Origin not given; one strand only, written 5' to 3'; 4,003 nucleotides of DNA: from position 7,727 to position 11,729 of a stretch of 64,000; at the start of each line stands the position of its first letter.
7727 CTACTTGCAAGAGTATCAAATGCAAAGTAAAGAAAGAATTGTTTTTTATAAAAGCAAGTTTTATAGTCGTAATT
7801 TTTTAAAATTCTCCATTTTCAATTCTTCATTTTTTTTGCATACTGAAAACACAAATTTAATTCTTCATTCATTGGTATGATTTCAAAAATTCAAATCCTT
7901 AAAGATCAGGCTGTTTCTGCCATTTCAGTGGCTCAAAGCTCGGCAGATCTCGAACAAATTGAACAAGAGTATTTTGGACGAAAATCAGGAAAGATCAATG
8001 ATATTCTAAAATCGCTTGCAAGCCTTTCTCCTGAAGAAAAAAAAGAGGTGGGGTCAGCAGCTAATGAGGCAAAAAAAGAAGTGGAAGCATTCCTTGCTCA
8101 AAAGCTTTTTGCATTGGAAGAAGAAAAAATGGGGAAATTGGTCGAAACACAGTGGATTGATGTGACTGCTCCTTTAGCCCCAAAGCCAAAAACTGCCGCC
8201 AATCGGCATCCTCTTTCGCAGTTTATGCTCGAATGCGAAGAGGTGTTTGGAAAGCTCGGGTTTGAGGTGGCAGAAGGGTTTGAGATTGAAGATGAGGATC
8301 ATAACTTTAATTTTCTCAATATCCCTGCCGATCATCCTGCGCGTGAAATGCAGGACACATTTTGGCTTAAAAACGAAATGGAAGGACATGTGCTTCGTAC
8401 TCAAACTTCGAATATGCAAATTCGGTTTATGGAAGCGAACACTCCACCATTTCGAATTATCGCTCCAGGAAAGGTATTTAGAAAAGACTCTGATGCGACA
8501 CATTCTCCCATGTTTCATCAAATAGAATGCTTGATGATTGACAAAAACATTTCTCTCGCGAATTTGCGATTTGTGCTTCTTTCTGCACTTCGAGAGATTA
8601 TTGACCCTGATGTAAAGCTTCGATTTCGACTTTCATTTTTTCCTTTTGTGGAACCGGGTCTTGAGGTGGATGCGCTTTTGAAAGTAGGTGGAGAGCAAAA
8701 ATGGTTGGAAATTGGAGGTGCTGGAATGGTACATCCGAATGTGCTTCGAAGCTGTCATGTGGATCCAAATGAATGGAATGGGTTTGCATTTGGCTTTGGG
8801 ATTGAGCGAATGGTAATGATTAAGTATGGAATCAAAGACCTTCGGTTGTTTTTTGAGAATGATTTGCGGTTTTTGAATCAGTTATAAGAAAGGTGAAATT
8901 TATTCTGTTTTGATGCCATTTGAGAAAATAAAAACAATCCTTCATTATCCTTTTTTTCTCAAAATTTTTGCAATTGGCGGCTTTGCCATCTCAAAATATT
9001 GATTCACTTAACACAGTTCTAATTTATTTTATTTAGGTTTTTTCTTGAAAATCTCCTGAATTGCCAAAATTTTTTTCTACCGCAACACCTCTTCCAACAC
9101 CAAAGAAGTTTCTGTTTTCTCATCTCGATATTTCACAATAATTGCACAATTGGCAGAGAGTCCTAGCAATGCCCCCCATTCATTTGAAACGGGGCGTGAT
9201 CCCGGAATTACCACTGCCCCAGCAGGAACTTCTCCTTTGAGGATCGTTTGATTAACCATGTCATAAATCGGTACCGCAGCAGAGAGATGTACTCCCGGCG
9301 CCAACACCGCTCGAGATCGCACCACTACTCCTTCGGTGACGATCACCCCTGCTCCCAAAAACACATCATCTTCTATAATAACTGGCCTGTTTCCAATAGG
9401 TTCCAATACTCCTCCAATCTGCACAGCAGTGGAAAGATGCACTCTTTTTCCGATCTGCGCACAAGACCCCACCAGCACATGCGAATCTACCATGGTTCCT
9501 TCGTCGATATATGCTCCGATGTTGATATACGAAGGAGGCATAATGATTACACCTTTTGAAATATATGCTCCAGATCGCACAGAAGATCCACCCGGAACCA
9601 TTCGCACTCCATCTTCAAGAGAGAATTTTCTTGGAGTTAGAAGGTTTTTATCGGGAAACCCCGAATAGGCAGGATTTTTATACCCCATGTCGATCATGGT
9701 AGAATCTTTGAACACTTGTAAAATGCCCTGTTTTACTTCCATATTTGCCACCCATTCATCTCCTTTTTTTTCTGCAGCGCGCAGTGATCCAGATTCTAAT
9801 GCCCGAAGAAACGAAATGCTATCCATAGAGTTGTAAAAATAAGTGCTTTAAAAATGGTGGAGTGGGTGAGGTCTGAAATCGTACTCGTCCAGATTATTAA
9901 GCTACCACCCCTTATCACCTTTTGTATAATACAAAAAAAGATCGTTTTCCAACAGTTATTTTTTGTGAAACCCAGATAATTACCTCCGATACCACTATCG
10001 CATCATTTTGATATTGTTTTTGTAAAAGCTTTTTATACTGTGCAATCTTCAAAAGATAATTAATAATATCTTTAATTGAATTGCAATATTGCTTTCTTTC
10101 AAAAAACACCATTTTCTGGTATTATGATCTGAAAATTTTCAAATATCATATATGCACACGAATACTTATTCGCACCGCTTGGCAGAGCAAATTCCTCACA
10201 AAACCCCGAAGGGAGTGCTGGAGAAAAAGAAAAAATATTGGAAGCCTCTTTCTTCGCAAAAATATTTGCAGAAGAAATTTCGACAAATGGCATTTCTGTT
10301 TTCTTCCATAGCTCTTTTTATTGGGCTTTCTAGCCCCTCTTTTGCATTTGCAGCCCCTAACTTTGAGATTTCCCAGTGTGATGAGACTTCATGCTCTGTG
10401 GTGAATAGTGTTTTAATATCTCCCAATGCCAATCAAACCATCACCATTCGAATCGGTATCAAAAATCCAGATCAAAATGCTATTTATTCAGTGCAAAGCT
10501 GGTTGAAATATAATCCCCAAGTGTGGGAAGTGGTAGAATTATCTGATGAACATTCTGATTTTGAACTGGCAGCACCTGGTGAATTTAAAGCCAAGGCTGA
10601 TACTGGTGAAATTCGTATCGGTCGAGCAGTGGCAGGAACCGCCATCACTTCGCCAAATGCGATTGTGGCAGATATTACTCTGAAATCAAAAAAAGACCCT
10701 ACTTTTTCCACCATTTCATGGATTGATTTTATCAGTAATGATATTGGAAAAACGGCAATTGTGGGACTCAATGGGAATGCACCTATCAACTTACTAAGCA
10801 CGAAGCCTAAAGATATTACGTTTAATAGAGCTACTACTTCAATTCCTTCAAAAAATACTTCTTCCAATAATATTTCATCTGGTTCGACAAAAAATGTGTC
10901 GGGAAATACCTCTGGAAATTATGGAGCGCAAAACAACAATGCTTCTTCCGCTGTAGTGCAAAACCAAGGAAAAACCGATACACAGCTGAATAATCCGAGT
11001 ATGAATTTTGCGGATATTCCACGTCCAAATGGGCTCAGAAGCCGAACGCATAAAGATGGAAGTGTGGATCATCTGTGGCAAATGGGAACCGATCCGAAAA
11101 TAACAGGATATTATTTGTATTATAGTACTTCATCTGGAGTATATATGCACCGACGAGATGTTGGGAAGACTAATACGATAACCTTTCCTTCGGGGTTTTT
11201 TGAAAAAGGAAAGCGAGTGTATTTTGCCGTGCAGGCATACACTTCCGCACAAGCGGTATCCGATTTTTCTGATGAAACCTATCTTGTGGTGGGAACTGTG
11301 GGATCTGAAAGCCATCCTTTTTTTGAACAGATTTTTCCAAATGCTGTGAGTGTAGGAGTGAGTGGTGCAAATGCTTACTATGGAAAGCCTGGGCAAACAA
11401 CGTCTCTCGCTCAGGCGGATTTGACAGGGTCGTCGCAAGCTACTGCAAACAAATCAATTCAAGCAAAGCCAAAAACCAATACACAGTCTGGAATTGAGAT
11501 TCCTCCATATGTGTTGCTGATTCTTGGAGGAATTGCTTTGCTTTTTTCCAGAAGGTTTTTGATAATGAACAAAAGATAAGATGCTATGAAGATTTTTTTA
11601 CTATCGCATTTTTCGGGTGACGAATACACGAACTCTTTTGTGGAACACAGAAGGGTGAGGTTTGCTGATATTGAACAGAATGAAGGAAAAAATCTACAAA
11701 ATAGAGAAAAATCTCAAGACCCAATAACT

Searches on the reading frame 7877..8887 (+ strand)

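Call 8: search_protein_families(library=pfam, proteins=[window:7877-8887:+], max_evalue=0.001)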
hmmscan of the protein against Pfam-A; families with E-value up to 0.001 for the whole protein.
window:7877-8887:+ (336 aa): 2 families
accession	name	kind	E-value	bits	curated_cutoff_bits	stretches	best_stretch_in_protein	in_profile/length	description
PF01409.25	tRNA-synt_2d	-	3.7e-91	305.4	19.8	1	94-335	2-245/246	tRNA synthetases class II core domain (F)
PF02912.23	Phe_tRNA-synt_N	-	1e-15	57.8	22.3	1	21-85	2-65/69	Aminoacyl tRNA synthetase class II, N-terminal domain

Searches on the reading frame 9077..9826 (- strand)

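Call 8: search_protein_families(library=pfam, proteins=[window:9077-9826:-], max_evalue=0.001)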
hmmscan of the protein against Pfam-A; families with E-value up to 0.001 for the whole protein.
window:9077-9826:- (249 aa): 4 families
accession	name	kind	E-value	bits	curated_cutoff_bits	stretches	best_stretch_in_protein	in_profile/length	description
PF00132.30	Hexapep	-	2.1e-09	37.1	27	1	149-181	2-34/36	Bacterial transferase hexapeptide (six repeats)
PF14602.12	Hexapep_2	-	2.9e-07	30.5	27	1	148-182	1-33/34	Hexapeptide repeat of succinyl-transferase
PF14805.11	THDPS_N_2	-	7.1e-07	29.7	25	1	6-39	32-65/67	Tetrahydrodipicolinate N-succinyltransferase N-terminal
PF25084.1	LbH_EIF2B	-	3.7e-05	24.1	54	1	85-188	2-100/105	EIF2B subunit epsilon LbH domain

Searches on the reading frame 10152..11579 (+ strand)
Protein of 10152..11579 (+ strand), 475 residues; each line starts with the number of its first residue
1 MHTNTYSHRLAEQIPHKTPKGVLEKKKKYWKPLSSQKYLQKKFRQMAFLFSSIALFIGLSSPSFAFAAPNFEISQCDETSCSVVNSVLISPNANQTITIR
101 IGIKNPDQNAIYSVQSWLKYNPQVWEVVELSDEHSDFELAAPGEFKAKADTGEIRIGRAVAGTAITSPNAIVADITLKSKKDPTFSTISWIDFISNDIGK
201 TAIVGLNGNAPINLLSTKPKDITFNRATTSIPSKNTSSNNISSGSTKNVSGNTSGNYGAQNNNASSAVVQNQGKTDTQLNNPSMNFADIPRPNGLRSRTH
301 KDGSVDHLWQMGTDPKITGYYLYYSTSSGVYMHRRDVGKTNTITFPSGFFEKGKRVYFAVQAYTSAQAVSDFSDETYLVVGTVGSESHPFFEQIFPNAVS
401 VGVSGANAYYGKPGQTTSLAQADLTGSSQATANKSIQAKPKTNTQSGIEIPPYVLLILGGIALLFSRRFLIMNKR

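Call 8: search_protein_families(library=pfam, proteins=[window:10152-11579:+], max_evalue=0.001)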
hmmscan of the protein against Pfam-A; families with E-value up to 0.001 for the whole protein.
window:10152-11579:+ (475 aa): 1 family
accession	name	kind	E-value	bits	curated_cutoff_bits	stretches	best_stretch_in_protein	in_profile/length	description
PF00963.24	Cohesin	-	3e-08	34.4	24.1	1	92-190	11-114/139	Cohesin domain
